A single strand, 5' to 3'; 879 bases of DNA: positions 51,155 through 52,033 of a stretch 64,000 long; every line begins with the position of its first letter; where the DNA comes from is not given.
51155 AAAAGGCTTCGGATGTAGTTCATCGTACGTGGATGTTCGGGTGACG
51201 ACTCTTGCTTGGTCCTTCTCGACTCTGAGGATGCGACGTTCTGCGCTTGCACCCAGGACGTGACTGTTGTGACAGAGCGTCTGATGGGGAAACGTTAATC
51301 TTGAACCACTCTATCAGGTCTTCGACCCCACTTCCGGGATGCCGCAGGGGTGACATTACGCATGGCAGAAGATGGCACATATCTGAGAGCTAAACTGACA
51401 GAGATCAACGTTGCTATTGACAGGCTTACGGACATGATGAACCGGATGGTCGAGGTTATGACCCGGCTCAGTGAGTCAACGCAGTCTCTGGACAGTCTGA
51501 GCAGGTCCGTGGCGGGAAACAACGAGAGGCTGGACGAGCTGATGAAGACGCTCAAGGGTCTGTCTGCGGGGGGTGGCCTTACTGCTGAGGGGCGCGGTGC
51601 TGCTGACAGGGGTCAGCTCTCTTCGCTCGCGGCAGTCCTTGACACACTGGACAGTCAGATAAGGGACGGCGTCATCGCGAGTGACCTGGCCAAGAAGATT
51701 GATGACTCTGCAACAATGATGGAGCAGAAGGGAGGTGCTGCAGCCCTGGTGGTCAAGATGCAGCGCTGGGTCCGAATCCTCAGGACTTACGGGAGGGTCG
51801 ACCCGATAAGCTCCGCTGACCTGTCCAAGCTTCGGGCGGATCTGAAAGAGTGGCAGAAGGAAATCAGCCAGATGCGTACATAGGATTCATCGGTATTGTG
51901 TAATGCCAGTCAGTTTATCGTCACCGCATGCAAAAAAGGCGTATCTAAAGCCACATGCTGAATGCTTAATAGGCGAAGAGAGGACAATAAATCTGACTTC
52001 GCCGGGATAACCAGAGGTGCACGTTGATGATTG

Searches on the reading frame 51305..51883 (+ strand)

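Call 20: search_protein_families(library=pfam, proteins=[window:51305-51883:+])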
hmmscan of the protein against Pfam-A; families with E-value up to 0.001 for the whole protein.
window:51305-51883:+ (192 aa): 2 families
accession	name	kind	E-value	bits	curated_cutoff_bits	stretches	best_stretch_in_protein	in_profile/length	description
PF04513.17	Baculo_PEP_C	-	0.00054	20.5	38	0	32-101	63-132/140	Baculovirus polyhedron envelope protein, PEP, C terminus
PF04632.18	FUSC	-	0.00059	19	30.9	1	14-130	194-311/660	Fusaric acid resistance protein family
